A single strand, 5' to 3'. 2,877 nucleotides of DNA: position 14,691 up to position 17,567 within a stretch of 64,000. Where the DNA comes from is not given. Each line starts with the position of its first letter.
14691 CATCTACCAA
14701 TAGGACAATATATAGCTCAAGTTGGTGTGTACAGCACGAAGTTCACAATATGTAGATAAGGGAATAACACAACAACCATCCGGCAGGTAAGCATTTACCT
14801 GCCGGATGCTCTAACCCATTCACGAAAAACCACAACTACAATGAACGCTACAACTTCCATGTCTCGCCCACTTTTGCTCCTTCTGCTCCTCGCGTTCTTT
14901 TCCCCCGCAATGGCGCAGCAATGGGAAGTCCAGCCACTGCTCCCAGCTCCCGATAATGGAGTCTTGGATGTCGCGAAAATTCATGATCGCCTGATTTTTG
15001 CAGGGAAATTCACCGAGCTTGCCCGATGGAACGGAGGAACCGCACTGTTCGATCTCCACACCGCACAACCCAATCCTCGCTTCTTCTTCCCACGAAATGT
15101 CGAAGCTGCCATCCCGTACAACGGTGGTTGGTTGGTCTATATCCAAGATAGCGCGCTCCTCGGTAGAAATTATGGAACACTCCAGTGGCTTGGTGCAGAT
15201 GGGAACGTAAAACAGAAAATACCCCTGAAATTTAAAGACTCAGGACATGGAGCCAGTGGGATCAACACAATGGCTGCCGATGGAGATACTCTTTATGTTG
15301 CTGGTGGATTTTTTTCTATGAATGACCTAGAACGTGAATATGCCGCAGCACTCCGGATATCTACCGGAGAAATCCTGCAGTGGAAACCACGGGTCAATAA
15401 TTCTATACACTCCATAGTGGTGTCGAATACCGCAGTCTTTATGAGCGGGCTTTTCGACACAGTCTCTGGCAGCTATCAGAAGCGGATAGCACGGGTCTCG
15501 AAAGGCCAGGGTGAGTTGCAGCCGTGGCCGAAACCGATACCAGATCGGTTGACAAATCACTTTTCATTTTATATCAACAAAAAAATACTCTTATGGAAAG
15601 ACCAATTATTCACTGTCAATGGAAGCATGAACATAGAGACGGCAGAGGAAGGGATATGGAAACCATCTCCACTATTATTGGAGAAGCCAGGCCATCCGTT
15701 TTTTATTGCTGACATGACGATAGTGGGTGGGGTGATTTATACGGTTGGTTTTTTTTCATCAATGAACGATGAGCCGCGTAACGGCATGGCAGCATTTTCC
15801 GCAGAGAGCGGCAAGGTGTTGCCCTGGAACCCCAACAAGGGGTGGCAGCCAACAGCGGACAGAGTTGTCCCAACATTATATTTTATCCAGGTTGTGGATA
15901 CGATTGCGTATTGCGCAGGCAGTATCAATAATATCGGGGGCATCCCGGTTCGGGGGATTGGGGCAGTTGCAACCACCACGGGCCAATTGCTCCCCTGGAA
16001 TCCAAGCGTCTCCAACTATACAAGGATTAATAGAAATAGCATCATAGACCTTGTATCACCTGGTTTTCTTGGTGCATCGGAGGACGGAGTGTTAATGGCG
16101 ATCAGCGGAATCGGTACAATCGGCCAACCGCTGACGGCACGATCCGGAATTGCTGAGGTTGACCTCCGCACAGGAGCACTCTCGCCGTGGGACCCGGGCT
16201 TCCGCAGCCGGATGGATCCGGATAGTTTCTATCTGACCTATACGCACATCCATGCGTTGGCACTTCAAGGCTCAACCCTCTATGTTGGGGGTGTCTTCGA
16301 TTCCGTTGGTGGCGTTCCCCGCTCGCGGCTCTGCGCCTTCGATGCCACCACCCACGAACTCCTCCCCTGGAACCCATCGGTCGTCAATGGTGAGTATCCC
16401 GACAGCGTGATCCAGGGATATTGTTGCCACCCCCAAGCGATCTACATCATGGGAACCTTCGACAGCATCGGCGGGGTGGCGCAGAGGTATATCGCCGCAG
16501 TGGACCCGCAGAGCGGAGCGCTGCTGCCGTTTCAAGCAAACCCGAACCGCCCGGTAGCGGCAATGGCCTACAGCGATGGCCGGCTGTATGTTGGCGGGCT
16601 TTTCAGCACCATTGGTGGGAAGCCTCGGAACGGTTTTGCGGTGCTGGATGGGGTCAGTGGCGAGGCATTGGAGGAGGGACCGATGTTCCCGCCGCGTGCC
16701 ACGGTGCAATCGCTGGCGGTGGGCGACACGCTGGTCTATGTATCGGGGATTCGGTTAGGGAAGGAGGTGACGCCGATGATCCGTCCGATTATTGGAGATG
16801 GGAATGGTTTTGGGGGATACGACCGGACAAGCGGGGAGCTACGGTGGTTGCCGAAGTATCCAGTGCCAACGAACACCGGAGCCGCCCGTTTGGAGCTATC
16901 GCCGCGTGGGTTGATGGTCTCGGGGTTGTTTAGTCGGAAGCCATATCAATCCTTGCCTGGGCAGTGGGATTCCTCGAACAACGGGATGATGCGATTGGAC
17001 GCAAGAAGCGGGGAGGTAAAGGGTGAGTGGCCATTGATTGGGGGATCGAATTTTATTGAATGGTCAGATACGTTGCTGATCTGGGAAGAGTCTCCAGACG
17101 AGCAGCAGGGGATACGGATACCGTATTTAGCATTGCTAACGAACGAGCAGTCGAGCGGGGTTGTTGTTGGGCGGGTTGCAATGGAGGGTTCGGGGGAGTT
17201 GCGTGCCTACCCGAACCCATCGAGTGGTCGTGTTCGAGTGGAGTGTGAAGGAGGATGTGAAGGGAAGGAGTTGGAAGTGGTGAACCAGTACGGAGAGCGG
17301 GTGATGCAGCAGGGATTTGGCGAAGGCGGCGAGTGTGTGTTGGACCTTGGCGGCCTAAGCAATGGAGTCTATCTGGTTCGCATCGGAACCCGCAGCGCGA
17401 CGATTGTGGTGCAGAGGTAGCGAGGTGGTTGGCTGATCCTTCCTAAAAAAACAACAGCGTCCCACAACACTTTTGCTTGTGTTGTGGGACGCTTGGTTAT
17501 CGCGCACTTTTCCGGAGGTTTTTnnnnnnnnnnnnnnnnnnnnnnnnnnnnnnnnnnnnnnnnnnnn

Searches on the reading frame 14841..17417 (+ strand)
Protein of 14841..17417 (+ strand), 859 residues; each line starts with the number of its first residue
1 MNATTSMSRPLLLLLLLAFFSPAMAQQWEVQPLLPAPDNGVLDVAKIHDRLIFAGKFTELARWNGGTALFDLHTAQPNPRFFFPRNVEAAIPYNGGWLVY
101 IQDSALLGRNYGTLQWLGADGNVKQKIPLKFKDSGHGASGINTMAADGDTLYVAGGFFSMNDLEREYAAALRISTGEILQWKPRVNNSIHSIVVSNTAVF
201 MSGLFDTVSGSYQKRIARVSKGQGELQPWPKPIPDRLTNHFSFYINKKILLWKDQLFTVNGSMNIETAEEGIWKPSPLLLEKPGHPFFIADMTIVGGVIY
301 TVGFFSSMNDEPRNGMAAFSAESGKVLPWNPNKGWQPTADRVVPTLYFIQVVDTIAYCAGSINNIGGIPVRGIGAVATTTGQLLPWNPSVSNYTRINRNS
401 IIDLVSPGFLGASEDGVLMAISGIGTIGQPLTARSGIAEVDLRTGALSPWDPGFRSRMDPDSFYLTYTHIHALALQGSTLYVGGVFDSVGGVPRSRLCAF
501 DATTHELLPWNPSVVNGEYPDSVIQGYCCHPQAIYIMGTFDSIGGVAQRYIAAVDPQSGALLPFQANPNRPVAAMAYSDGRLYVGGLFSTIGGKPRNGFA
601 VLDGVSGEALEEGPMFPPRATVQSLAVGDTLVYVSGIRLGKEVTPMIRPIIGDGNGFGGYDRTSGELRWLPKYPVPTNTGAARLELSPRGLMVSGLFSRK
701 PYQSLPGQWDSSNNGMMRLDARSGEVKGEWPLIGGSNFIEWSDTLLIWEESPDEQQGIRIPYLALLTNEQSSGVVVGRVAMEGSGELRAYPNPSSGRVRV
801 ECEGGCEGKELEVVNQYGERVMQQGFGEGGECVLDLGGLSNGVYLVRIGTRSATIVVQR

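Call 5: search_protein_families(library=pfam, proteins=[window:14841-17417:+], max_evalue=0.01)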
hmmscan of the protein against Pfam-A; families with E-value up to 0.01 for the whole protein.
window:14841-17417:+ (859 aa): 5 families
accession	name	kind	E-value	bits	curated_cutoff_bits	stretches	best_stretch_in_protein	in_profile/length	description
PF18962.6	Por_Secre_tail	-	6.3e-07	30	27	1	790-855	2-69/75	Secretion system C-terminal sorting domain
PF17164.10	DUF5122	-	1.1e-06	29.2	27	1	578-600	2-24/36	Domain of unknown function (DUF5122) beta-propeller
PF13360.13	PQQ_2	-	7e-06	26.3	27.6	0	137-233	107-197/233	Outer membrane protein assembly factor BamB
PF12768.13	Rax2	-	0.00056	19.8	28.8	0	476-506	34-64/254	Rax2 C-terminal beta propeller domain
PF13964.12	Kelch_6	-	0.0014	19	25.3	0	142-164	5-31/50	Kelch motif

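Call 6: search_protein_families(library=ncbifam, proteins=[window:14841-17417:+], max_evalue=0.01)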
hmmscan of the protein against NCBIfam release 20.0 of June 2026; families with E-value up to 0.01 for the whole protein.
window:14841-17417:+ (859 aa): 2 families
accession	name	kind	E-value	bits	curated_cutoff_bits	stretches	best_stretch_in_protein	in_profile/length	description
TIGR04183.1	Por_Secre_tail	domain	0.00021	21.2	23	1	790-856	2-66/72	T9SS type A sorting domain-containing protein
NF038113.1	T9SSA_dep_M36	equivalog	0.0013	16.9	885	1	786-854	792-861/869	T9SS-dependent M36 family metallopeptidase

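Call 12: find_encoding_contigs(protein=window:14841-17417:+, flank=10000)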
Protein window:14841-17417:+ (859 aa): no gene with exactly this product is on record in the collection.

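Call 14: find_homologous_proteins(query=window:14841-17417:+)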
Query window:14841-17417:+ (859 aa): 309 proteins with E <= 0.001 among 8000 candidates; the best 120 are listed.
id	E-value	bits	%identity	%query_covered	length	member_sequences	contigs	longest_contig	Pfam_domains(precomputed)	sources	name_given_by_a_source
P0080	0.0e+0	1577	98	81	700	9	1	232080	PF17164.11,PF18962.8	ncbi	-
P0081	0.0e+0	1014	59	91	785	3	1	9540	PF13360.14,PF17164.11,PF18962.8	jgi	-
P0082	3.3e-104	368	27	63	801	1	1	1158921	PF17164.11,PF18962.8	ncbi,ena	-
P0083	1.2e-100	357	37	69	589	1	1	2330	PF17164.11,PF18962.8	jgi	jgi:hypothetical protein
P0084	1.1e-95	340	26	73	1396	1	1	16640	PF12768.14,PF17164.11,PF18962.8,PF24595.2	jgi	jgi:hypothetical protein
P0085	6.9e-90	321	28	58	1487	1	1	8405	PF12768.14,PF17164.11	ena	-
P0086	8.0e-88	314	28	71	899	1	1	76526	PF12768.14,PF17164.11,PF23364.2,PF18962.8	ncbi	-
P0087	6.3e-87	311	30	54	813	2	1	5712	PF13360.14,PF12768.14,PF17164.11,PF18962.8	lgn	-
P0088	1.2e-86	310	29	58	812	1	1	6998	PF13360.14,PF12768.14,PF17164.11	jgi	jgi:hypothetical protein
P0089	2.1e-85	306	26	98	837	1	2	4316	PF13360.14,PF12768.14,PF17164.11,PF18962.8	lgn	-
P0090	2.5e-85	306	28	59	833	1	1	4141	PF13360.14,PF12768.14,PF17164.11,PF18962.8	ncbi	-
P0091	1.5e-84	303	25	73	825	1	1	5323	PF12768.14,PF17164.11,PF18962.8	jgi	jgi:hypothetical protein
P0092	1.9e-84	303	28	69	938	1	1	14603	PF17164.11,PF00041.28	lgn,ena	-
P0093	2.3e-82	296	29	56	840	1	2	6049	PF13360.14,PF12768.14,PF17164.11,PF18962.8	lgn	-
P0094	7.9e-82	294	27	73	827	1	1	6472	PF12768.14,PF17164.11,PF18962.8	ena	-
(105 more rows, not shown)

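Call 16: find_encoding_contigs(protein=P0080, flank=10000)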
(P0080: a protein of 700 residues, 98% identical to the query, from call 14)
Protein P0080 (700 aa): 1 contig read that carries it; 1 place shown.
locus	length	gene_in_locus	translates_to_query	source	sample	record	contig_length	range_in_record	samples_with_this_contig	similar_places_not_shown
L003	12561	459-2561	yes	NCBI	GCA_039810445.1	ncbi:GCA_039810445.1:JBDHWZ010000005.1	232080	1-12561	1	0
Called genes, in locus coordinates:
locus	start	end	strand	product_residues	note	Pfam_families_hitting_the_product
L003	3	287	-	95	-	?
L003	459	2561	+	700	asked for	PF17164:DUF5122 (faint), PF18962:Por_Secre_tail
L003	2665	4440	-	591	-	PF00664:ABC_membrane, PF00005:ABC_tran, PF02463:SMC_N (weak)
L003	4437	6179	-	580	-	PF00664:ABC_membrane, PF00005:ABC_tran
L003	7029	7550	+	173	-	PF13671:AAA_33 (weak), PF01202:SKI (weak)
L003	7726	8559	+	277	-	-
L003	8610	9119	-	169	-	PF13185:GAF_2, PF01590:GAF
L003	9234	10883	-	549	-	-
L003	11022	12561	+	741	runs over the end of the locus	PF00384:Molybdopterin, PF01568:Molydop_binding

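Call 17: find_encoding_contigs(protein=P0081, flank=10000)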
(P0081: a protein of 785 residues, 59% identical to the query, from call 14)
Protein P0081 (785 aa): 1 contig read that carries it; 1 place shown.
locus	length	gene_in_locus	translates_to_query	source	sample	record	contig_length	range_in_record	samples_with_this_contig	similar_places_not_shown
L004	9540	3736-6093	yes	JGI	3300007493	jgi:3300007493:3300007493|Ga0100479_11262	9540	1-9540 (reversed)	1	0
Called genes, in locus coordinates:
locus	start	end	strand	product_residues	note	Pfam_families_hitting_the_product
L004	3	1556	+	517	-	?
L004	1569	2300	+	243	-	PF07610:DUF1573, PF22544:HYDIN_VesB_CFA65-like_Ig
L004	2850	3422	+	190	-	-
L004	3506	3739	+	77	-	-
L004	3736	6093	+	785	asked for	PF13360:PQQ_2 (faint), PF17164:DUF5122 (faint), PF18962:Por_Secre_tail (weak)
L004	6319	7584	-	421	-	PF01546:Peptidase_M20, PF07687:M20_dimer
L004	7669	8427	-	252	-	PF02397:Bac_transf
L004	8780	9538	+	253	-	?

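Call 31: find_encoding_contigs(protein=P0083, flank=10000)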
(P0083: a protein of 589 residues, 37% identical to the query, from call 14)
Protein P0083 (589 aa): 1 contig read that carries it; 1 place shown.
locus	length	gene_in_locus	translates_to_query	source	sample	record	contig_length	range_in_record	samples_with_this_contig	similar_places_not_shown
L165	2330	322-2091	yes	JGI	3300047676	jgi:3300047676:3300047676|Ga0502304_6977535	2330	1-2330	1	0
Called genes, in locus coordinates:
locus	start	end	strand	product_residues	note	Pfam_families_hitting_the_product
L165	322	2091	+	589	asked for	PF17164:DUF5122 (faint), PF18962:Por_Secre_tail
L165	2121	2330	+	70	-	?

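Call 37: search_protein_families(library=padloc, proteins=[L003:7029-7547:+, L003:7726-8556:+], max_evalue=0.001)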
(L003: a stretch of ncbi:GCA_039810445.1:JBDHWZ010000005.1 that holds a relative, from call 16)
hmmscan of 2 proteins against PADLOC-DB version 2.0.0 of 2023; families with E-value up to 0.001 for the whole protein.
L003:7029-7547:+ (173 aa): 1 family
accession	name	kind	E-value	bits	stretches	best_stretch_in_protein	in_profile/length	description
PDLC02911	VakA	-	2.2e-05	23.1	1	10-150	8-143/163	-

L003:7726-8556:+ (277 aa): 0 families

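Call 41: find_encoding_contigs(protein=P0200, flank=10000)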
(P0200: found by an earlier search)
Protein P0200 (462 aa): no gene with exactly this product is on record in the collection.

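Call 42: find_encoding_contigs(protein=P0202, flank=10000)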
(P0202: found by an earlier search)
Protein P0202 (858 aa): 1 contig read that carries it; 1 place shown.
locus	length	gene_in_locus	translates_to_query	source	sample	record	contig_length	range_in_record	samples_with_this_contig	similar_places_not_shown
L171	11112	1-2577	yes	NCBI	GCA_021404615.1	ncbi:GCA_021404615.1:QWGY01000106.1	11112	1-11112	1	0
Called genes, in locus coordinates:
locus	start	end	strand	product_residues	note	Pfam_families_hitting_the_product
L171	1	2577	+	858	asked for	PF17164:DUF5122 (faint), PF18962:Por_Secre_tail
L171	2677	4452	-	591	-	PF00664:ABC_membrane, PF00005:ABC_tran, PF02463:SMC_N (weak)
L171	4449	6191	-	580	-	PF00664:ABC_membrane, PF00005:ABC_tran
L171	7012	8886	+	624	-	PF03235:GmrSD_N, PF07510:GmrSD_C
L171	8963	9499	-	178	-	PF13185:GAF_2, PF01590:GAF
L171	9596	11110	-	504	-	?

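Call 76: search_protein_families(library=ncbifam, proteins=[window:14841-17417:+], max_evalue=10)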
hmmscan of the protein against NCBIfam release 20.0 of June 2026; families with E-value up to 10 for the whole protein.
window:14841-17417:+ (859 aa): 2 families
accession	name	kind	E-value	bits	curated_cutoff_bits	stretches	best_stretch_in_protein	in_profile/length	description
TIGR04183.1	Por_Secre_tail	domain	0.00021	21.2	23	1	790-856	2-66/72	T9SS type A sorting domain-containing protein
NF038113.1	T9SSA_dep_M36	equivalog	0.0013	16.9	885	1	786-854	792-861/869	T9SS-dependent M36 family metallopeptidase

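Call 80: find_encoding_contigs(protein=P0206, flank=10000)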
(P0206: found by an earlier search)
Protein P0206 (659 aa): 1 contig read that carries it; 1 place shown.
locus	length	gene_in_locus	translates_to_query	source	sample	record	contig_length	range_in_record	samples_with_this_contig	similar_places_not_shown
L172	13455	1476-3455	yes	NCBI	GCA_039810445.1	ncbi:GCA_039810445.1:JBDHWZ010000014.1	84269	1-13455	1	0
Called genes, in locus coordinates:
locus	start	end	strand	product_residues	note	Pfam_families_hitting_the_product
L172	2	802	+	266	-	?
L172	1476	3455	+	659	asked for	PF17164:DUF5122 (faint), PF18962:Por_Secre_tail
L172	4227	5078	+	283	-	PF18306:LDcluster4, PF03641:Lysine_decarbox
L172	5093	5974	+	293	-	PF13369:Transglut_core2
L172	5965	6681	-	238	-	PF09335:VTT_dom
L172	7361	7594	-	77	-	PF00830:Ribosomal_L28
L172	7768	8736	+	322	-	PF01300:Sua5_yciO_yrdC, PF03481:Sua5_C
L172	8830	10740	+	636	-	PF05960:DUF885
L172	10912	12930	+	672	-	PF00691:OmpA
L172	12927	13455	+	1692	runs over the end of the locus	PF25778:DUF7948, PF06739:SBBP (weak), PF07610:DUF1573 (faint), PF22544:HYDIN_VesB_CFA65-like_Ig (faint), PF22067:Cep192_D3 (faint), PF15780:ASH (faint), PF18962:Por_Secre_tail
